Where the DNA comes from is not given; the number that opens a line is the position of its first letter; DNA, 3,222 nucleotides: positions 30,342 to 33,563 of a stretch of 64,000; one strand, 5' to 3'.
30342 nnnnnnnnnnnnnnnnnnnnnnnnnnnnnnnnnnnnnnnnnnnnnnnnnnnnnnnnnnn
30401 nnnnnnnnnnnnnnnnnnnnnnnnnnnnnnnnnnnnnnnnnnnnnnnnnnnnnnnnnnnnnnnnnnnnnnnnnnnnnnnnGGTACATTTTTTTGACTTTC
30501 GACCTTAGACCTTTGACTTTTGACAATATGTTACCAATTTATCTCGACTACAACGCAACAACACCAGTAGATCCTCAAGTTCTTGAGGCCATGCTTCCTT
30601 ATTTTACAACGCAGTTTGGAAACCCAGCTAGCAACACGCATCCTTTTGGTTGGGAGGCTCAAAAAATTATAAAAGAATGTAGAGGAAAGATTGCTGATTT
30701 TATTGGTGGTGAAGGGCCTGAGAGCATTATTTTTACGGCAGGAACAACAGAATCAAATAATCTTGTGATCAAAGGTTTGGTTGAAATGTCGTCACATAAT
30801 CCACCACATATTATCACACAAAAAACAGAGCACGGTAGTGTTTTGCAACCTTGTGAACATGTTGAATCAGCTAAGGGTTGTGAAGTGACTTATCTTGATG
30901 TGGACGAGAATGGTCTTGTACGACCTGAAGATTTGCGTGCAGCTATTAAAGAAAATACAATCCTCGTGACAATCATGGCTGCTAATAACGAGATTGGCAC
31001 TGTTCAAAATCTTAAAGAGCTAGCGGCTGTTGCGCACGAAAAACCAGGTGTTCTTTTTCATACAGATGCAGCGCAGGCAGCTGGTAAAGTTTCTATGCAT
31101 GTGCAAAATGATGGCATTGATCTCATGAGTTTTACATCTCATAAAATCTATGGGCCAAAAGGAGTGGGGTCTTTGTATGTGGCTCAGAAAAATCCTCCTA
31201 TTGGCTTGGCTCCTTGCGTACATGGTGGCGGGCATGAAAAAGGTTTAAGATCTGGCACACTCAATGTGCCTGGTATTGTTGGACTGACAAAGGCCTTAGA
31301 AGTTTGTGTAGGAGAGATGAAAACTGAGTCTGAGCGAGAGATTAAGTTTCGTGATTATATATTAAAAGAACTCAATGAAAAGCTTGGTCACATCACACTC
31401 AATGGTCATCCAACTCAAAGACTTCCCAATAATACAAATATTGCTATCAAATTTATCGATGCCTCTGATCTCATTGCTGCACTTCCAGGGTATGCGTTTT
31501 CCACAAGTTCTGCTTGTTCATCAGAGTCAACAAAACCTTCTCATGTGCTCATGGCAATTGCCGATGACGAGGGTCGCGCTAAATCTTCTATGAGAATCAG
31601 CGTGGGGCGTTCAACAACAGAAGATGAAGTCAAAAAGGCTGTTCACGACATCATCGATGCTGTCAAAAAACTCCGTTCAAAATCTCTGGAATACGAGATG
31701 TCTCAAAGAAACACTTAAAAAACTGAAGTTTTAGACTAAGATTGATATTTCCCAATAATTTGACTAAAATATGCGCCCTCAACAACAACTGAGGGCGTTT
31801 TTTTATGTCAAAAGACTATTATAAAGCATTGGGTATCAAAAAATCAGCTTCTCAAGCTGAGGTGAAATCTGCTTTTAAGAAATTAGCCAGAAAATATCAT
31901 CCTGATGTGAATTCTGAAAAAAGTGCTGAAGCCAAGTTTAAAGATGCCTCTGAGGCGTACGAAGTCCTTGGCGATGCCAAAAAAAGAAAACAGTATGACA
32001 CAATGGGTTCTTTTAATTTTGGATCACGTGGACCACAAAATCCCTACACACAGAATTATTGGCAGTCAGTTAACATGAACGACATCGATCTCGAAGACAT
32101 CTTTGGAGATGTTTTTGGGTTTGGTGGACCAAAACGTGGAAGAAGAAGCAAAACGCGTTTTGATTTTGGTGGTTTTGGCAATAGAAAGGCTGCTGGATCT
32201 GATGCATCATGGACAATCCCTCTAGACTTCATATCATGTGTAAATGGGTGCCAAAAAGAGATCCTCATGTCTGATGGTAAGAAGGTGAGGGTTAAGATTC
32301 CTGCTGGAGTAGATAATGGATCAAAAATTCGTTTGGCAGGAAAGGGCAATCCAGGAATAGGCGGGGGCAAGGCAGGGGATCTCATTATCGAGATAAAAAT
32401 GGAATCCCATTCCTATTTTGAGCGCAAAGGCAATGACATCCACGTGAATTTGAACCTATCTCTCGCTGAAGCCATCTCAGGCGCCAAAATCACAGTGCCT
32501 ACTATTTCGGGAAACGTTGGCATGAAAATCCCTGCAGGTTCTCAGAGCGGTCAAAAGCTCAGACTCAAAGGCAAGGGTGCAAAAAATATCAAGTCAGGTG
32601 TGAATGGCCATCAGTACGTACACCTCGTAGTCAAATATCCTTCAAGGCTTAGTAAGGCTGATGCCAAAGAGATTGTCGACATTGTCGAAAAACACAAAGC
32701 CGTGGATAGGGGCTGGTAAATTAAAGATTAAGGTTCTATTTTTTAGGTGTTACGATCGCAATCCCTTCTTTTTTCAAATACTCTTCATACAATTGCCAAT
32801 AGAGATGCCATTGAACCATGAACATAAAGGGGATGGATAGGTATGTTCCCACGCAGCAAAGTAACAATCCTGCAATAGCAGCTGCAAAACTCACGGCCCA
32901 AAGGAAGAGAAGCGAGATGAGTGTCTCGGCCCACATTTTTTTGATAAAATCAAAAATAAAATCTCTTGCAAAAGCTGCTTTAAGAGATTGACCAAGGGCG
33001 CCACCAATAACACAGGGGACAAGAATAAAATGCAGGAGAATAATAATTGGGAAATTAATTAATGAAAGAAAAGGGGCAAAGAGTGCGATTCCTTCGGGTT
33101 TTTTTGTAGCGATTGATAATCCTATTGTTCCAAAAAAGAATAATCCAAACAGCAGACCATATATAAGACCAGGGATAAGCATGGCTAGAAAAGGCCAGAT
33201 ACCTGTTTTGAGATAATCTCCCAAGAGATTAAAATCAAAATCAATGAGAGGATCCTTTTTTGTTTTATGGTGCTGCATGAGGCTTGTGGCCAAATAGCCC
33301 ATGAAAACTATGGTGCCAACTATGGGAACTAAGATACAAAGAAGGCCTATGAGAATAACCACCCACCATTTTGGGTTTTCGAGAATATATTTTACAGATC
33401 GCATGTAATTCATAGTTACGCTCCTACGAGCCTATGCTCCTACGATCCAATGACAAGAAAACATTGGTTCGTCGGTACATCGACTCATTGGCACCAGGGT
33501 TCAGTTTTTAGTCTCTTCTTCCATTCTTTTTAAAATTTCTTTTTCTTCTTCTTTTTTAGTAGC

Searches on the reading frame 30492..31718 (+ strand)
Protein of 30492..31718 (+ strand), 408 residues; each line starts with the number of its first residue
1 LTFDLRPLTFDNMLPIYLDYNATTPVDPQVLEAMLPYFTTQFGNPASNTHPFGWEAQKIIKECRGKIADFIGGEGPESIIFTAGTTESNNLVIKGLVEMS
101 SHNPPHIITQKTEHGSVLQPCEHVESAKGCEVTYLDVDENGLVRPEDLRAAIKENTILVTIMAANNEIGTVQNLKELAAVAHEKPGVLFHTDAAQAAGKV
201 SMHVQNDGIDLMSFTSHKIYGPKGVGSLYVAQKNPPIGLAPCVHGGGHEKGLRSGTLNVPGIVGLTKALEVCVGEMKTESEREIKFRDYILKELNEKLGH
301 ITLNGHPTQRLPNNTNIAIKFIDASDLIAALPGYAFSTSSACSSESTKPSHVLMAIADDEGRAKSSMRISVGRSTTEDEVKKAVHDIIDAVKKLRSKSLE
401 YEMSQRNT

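Call 85: search_protein_families(library=pfam, proteins=[window:30492-31718:+], max_evalue=0.001)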
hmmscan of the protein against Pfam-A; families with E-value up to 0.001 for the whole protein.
window:30492-31718:+ (408 aa): 3 families
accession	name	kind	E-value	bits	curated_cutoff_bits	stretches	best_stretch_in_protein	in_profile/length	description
PF00266.25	Aminotran_5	-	4.2e-80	269.9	21.5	1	16-382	1-370/371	Aminotransferase class-V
PF01212.27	Beta_elim_lyase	-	4.8e-07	29.8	27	1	75-197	46-173/288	Beta-eliminating lyase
PF01053.26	Cys_Met_Meta_PP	-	0.00013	21.1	27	1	75-202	67-183/381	Cys/Met metabolism PLP-dependent enzyme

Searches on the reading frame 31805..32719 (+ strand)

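Call 85: search_protein_families(library=pfam, proteins=[window:31805-32719:+], max_evalue=0.001)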
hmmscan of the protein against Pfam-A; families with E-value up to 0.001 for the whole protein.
window:31805-32719:+ (304 aa): 2 families
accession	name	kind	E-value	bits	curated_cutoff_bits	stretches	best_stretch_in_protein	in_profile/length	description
PF01556.23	DnaJ_C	-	3e-44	151.2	26.6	1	137-279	4-152/152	DnaJ C terminal domain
PF00226.36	DnaJ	-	2.2e-23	82.6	27.8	1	4-65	1-63/63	DnaJ domain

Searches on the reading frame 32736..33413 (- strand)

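Call 40: search_protein_families(library=pfam, proteins=[window:32736-33413:-], max_evalue=0.00001)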
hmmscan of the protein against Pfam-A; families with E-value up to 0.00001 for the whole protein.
window:32736-33413:- (225 aa): 1 family
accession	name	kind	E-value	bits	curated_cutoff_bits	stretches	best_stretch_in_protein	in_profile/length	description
PF13197.11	DUF4013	-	9.1e-12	45.6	26.9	1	23-186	2-167/168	Protein of unknown function (DUF4013)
